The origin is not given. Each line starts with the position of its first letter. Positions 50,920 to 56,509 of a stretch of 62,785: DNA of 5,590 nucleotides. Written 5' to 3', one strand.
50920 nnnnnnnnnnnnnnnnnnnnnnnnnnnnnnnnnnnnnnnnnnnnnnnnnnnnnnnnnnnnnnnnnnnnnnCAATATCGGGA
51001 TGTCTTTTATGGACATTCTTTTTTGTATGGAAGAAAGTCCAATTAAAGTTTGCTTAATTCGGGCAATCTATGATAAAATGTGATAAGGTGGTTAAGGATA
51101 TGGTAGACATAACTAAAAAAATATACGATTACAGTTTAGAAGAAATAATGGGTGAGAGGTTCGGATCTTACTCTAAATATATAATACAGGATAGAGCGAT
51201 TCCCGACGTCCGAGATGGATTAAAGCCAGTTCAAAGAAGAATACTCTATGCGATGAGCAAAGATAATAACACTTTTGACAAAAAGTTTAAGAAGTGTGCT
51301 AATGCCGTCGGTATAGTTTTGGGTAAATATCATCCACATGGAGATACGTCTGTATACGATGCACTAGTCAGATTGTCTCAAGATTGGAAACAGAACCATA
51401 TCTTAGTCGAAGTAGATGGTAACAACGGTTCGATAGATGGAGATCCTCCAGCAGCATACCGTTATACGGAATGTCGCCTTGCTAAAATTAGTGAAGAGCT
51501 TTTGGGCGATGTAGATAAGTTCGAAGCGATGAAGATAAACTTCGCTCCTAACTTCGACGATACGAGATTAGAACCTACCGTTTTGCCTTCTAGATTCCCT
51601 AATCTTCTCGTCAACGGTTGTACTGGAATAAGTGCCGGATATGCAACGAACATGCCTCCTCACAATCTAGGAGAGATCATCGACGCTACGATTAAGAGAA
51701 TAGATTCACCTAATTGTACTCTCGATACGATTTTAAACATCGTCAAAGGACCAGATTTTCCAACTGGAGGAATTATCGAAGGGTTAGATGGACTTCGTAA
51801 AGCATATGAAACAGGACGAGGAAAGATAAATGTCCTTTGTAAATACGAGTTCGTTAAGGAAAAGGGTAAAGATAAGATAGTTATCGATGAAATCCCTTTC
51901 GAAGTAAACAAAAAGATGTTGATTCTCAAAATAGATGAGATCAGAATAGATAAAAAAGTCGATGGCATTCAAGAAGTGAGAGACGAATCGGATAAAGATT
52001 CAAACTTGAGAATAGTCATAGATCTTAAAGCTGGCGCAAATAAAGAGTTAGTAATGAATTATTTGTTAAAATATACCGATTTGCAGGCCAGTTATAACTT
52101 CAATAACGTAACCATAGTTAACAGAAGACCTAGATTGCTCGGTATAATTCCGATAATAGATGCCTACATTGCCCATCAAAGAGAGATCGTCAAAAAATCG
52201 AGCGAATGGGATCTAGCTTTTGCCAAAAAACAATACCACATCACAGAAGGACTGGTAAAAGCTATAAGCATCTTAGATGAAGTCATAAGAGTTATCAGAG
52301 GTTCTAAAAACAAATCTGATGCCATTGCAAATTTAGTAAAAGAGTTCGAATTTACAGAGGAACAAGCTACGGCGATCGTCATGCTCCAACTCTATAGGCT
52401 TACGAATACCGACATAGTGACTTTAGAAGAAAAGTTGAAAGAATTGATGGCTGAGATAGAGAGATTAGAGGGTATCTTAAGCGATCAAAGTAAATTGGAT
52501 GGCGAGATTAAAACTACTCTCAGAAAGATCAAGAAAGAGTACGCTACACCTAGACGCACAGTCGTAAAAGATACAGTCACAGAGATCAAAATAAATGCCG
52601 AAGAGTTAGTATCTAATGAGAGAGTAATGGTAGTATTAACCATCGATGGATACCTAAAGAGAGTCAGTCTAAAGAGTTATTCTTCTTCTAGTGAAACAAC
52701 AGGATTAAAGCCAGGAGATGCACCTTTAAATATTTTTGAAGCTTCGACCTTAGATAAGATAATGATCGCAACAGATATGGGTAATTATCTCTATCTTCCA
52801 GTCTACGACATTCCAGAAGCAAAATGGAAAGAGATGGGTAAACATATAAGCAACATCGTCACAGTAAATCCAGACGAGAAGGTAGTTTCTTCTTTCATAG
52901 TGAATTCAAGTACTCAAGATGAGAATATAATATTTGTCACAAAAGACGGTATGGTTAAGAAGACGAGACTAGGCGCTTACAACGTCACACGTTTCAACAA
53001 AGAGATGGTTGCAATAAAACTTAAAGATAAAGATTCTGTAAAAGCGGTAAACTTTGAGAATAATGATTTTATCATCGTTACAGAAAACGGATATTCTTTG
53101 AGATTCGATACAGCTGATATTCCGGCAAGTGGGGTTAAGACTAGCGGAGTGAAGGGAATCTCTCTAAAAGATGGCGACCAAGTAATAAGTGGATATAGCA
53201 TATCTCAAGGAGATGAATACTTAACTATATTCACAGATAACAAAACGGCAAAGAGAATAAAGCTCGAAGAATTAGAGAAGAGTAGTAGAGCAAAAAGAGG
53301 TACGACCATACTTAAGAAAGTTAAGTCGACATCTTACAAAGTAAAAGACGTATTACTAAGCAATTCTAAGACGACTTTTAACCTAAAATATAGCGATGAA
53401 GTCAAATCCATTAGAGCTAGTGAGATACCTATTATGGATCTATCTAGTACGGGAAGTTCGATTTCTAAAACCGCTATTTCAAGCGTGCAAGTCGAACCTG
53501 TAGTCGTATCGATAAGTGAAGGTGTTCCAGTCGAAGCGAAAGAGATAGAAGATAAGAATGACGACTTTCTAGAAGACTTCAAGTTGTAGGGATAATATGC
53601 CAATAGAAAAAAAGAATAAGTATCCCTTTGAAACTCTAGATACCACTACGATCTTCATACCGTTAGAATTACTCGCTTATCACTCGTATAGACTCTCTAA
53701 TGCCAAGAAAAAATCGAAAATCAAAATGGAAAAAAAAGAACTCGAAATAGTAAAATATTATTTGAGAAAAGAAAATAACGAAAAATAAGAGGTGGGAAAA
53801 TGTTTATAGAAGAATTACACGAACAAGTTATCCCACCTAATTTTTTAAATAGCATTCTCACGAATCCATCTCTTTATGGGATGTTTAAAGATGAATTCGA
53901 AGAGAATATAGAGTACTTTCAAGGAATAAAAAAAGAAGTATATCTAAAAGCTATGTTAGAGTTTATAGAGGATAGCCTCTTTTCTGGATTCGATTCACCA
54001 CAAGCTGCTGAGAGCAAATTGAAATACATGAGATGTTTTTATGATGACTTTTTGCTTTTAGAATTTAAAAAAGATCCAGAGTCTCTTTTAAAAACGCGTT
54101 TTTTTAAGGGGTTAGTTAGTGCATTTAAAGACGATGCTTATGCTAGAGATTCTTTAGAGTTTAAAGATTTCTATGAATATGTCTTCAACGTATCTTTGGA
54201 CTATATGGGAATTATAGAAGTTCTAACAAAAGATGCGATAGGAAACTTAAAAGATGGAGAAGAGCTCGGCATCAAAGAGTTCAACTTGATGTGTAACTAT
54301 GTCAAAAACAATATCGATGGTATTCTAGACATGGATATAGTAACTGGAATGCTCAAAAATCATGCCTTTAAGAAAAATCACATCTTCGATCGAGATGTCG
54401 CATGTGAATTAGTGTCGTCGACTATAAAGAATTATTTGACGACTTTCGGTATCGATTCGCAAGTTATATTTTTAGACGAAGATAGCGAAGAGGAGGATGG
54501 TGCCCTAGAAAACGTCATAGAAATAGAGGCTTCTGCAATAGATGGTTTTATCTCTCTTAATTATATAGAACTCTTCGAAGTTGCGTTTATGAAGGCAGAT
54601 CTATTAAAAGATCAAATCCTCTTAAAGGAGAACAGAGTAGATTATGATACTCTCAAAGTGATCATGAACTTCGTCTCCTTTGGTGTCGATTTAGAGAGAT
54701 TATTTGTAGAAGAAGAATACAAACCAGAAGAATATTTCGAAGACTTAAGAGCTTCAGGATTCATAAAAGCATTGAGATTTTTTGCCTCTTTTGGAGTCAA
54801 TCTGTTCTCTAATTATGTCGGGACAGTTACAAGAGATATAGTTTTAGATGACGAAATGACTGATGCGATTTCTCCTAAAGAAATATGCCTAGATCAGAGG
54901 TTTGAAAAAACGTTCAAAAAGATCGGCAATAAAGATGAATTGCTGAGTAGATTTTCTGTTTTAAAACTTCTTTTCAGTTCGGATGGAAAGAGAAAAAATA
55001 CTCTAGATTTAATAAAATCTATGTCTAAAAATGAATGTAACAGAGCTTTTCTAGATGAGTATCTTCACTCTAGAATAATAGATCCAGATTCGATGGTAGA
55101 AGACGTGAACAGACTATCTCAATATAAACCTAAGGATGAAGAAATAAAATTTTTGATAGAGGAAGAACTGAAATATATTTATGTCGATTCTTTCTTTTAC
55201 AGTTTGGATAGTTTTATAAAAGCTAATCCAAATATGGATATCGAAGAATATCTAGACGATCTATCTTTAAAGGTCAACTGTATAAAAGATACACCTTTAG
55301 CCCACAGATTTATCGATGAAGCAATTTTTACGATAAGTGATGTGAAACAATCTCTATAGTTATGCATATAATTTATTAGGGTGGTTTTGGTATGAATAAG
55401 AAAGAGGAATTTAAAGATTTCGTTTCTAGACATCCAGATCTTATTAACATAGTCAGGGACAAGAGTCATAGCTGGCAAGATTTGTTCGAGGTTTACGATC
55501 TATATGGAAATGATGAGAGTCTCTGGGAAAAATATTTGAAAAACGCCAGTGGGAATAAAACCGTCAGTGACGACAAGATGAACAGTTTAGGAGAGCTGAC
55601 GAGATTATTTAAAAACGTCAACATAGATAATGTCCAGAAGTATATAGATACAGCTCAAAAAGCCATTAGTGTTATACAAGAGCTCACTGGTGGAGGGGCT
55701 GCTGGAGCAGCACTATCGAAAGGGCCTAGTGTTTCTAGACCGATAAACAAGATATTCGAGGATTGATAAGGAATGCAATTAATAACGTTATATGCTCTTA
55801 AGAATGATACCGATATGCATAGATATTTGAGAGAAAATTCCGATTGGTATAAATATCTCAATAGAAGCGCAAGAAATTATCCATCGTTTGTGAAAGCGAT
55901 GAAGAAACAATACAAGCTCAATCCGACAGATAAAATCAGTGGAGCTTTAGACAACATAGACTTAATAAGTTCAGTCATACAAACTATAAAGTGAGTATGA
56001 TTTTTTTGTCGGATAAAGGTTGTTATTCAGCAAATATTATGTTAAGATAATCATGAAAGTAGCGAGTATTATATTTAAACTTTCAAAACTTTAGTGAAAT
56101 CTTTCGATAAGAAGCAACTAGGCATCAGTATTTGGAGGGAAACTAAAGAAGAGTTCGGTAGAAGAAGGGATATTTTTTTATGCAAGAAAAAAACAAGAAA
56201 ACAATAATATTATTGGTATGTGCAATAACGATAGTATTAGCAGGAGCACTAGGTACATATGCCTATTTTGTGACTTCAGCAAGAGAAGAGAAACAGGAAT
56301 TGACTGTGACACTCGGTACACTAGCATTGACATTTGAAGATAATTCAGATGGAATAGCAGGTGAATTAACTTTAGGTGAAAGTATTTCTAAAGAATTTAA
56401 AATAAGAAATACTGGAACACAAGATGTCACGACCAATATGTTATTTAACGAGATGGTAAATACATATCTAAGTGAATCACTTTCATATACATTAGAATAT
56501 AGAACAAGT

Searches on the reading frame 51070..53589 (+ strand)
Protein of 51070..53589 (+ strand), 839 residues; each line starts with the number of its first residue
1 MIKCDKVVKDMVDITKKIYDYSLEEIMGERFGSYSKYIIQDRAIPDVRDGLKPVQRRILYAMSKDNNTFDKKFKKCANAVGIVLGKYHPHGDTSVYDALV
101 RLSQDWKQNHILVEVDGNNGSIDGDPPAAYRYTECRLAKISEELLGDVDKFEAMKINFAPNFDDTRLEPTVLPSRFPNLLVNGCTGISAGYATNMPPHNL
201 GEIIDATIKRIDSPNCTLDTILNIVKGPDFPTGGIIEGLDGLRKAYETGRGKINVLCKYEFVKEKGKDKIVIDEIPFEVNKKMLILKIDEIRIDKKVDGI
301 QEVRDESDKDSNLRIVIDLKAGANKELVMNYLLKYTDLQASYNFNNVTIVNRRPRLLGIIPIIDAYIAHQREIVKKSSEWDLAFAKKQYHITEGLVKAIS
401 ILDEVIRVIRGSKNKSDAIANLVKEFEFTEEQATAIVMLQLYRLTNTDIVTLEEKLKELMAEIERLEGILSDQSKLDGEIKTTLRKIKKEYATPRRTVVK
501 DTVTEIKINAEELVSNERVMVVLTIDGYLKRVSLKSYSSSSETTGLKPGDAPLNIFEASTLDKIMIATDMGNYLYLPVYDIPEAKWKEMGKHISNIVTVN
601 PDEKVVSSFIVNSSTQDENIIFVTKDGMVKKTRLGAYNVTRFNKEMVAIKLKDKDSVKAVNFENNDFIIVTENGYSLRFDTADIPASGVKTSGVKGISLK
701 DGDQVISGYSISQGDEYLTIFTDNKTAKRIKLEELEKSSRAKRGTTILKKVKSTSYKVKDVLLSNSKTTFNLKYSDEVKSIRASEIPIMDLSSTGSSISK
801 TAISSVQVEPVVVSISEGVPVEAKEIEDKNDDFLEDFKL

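Call 15: search_protein_families(library=pfam, proteins=[window:51070-53589:+], max_evalue=0.001)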
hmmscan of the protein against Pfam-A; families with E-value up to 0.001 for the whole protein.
window:51070-53589:+ (839 aa): 2 families
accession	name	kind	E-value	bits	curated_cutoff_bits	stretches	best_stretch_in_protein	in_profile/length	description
PF00521.26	DNA_topoisoIV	-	3.7e-146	487.8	31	1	42-484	1-431/432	DNA gyrase/topoisomerase IV, subunit A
PF03989.18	DNA_gyraseA_C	-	1.9e-28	98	27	3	666-707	2-43/48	DNA gyrase C-terminal domain, beta-propeller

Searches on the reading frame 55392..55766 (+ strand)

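Call 15: search_protein_families(library=pfam, proteins=[window:55392-55766:+], max_evalue=0.001)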
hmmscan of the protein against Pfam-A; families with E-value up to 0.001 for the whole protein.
window:55392-55766:+ (124 aa): 1 family
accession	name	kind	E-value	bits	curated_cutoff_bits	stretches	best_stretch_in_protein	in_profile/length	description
PF14071.11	YlbD_coat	-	3.1e-22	79.6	27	1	5-99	1-102/126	Putative coat protein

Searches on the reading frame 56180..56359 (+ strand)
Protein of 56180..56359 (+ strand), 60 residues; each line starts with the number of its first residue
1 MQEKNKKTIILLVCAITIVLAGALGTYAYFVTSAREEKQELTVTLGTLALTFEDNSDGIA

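Call 48: search_protein_families(library=ncbifam, proteins=[window:56180-56359:+], max_evalue=10)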
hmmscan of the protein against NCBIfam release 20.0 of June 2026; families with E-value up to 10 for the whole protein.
seq(60 aa): 11 families
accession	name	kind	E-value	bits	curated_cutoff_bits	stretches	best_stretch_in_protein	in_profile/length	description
NF005435.1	PRK07021.1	equivalog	0.0059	16.5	131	1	3-40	3-40/157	flagellar basal body-associated protein FliL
NF004285.1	PRK05696.1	equivalog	0.0077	16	179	1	4-40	14-50/171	flagellar basal body-associated protein FliL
NF011343.0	PRK14760.1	equivalog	0.008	16.1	54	1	6-24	3-21/24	protein YoaJ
NF009420.1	PRK12785.1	equivalog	0.015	15.1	197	1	3-41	15-53/161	flagellar basal body-associated protein FliL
NF008173.0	PRK10920.1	equivalog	0.067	12.2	313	1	2-40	30-68/390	uroporphyrinogen-III C-methyltransferase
NF038287.2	Amuc_1100_fam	equivalog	0.11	11.9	180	1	12-40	12-40/326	Amuc_1100 family pilus-like protein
NF047991.1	RP671aFamTckup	equivalog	0.12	12.4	120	1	3-40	27-63/80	RP671a family tick cell line-upregulated protein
NF006283.1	PRK08455.1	equivalog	0.12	11.9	187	1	2-41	12-51/182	flagellar basal body-associated protein FliL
NF002363.0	PRK01345.1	equivalog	0.13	11.3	422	1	5-51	137-183/318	zinc metalloprotease HtpX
TIGR04088.1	cognate_SipW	domain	0.92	9.8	19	1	14-30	3-19/34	SipW-dependent-type signal peptide-containing protein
TIGR02537.2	arch_flag_Nterm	domain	1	8.9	20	1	15-28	16-29/33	archaellin/type IV pilin N-terminal domain-containing protein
